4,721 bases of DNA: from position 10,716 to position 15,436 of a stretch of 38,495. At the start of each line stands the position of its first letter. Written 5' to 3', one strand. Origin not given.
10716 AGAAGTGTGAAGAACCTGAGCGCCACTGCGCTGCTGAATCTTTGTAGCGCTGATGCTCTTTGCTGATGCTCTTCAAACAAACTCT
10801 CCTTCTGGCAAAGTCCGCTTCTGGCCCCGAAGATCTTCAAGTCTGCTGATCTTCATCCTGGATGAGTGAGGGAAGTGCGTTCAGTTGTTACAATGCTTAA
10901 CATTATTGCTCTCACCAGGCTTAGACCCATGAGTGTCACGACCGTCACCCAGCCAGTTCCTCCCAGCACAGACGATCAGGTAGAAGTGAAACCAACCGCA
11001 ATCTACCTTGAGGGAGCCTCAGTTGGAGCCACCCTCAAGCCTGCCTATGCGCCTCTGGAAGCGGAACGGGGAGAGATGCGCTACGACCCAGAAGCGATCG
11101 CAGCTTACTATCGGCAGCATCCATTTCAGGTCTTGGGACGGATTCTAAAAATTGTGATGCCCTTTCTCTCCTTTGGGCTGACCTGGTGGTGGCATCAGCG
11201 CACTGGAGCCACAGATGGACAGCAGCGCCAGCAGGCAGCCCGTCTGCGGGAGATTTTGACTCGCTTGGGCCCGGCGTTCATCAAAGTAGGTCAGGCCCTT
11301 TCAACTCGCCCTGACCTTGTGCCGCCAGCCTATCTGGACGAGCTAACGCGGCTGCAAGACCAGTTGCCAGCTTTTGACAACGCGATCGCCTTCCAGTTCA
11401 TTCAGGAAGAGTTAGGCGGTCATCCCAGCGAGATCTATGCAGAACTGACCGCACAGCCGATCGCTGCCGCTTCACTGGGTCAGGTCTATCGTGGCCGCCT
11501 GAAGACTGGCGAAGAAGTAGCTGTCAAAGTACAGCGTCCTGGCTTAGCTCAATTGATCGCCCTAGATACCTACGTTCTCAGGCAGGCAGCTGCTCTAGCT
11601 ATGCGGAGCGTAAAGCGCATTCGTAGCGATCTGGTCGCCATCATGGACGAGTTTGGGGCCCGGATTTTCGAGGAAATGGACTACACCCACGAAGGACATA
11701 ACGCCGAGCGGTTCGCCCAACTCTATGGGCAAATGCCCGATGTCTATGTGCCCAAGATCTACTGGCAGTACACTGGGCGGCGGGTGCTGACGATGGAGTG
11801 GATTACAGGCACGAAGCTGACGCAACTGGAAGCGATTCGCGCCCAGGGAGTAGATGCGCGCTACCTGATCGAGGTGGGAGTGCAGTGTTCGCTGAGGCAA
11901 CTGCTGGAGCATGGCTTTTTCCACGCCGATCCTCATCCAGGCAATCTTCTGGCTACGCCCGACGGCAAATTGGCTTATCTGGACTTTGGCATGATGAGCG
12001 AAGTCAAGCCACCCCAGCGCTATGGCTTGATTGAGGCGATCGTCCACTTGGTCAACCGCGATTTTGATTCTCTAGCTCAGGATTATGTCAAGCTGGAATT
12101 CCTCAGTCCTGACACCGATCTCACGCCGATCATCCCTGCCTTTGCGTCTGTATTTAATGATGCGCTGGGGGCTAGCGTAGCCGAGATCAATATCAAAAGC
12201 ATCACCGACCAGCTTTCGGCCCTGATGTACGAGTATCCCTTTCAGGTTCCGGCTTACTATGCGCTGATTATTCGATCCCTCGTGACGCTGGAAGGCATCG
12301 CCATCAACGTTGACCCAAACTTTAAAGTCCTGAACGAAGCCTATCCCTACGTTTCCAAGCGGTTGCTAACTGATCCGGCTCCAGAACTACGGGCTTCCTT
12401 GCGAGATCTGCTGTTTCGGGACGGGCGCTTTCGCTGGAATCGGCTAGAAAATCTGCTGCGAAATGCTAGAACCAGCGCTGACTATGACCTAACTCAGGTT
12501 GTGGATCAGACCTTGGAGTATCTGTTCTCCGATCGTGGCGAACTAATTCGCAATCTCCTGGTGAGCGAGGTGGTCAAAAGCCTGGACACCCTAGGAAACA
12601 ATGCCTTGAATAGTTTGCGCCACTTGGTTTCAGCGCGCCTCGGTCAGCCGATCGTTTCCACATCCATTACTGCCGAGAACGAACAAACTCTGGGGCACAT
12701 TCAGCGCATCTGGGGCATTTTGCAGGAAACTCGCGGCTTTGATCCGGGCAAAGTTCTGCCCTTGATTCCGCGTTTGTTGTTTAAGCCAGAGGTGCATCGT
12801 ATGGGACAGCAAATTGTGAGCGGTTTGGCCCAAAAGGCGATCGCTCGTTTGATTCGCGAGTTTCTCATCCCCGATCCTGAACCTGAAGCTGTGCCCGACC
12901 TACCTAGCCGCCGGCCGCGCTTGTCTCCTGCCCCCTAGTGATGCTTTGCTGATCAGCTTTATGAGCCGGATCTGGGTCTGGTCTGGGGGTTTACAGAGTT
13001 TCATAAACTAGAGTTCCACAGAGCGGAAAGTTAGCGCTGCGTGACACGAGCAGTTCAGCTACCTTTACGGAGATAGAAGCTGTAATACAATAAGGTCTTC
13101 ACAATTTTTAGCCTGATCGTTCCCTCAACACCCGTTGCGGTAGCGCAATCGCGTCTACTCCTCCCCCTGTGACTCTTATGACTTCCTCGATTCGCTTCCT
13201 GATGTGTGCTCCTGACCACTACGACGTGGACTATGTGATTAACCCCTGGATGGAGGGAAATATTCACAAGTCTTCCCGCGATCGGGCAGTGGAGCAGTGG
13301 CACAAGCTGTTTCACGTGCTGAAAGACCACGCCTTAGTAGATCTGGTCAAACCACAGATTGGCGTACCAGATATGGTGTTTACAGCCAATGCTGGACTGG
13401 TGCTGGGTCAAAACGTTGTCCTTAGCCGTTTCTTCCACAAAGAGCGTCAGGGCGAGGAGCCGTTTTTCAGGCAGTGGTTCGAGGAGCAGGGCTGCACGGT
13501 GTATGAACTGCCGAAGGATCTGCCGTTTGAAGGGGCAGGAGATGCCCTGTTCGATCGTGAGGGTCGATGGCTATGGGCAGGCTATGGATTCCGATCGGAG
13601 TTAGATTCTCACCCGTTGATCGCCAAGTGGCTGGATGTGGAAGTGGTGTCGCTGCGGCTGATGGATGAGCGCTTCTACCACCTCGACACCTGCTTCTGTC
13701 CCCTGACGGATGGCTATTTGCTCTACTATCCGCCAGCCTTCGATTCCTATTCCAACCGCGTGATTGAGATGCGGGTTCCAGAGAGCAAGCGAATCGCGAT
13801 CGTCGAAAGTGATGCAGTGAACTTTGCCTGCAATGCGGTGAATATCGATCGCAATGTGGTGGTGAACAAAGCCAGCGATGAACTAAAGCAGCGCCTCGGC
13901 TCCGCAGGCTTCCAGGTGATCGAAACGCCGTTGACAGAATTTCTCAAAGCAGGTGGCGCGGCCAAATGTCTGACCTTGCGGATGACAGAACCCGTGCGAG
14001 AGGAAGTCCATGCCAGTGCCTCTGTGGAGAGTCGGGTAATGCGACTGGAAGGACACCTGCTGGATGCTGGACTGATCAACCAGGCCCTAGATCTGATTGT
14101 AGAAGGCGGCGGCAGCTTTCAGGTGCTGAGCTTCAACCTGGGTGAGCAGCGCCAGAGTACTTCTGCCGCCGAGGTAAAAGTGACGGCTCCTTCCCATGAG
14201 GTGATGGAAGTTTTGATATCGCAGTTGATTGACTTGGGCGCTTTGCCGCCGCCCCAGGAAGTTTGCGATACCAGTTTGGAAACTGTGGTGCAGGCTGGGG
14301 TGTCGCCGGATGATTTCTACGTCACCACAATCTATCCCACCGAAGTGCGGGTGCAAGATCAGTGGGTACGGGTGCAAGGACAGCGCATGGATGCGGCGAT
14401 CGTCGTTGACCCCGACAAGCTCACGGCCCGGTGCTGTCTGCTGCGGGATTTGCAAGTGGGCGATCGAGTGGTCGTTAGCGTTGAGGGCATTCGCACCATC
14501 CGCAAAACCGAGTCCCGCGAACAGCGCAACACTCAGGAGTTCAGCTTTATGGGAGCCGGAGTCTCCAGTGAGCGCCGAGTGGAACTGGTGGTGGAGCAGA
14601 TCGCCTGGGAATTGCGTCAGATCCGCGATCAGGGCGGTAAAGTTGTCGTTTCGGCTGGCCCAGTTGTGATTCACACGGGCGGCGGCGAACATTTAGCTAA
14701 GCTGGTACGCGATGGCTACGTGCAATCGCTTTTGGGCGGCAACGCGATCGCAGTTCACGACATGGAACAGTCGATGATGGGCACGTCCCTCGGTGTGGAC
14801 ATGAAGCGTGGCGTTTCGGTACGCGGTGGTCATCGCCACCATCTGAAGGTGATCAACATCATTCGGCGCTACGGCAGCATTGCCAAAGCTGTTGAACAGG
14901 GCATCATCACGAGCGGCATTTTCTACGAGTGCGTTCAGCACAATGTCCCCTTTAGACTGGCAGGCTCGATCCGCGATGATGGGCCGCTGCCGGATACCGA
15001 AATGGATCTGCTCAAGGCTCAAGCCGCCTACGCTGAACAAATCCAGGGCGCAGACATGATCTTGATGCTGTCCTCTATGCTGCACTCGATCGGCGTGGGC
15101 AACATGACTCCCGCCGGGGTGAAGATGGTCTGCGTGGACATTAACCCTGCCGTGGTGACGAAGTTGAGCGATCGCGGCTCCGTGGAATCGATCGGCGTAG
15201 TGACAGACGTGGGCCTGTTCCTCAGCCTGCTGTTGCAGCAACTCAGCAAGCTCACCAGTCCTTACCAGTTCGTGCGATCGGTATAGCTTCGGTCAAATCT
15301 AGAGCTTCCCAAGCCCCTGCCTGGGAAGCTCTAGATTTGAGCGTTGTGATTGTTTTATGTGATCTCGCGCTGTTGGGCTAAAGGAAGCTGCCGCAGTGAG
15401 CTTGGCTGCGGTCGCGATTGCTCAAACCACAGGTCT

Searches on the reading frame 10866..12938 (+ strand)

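Call 57: search_protein_families(library=pfam, proteins=[window:10866-12938:+], max_evalue=0.00001)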
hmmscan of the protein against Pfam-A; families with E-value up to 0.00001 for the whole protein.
window:10866-12938:+ (690 aa): 1 family
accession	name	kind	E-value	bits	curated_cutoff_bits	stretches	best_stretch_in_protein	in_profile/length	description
PF03109.22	ABC1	-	1.2e-82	277.2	22.9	1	162-405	1-242/244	ABC1 atypical kinase-like domain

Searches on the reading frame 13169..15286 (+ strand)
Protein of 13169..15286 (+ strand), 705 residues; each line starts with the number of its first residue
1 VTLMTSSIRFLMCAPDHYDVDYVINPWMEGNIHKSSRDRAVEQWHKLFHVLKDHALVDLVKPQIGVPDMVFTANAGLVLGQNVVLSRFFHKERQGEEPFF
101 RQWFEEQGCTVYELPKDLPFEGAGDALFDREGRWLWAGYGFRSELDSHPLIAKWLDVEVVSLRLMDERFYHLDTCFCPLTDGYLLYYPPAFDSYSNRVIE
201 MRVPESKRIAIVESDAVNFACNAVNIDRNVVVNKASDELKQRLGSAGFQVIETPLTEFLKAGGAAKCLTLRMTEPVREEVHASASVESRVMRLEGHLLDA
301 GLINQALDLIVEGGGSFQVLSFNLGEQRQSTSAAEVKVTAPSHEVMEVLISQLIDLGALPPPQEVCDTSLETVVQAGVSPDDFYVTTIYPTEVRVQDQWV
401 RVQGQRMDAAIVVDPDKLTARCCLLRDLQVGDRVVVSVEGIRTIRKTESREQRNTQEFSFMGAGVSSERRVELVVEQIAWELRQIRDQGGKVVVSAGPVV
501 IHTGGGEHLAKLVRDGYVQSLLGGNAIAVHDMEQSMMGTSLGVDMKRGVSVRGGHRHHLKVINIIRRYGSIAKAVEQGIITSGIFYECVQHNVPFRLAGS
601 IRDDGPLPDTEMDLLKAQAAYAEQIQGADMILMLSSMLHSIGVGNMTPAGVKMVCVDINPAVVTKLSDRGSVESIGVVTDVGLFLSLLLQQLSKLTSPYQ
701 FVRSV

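Call 57: search_protein_families(library=pfam, proteins=[window:13169-15286:+], max_evalue=0.00001)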
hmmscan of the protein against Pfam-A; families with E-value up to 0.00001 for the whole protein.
window:13169-15286:+ (705 aa): 4 families
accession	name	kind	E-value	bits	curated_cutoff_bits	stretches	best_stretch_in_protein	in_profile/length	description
PF21570.3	ArgZ-like_C_2nd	-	6.6e-101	336.8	27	1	476-688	1-213/213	Arginine dihydrolase ArgZ-like, C-terminal, Rossmann fold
PF04455.17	Saccharop_dh_N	-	8.1e-30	103.7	23.5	1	289-389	2-100/100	LOR/SDH bifunctional enzyme conserved region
PF21571.2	ArgZ-like_C_1st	-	2.9e-28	98.1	27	1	390-475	1-84/84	Arginine dihydrolase ArgZ-like, C-terminal, first region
PF19420.4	DDAH_eukar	-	1.4e-13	51.2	23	1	33-270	21-288/291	N,N dimethylarginine dimethylhydrolase, eukaryotic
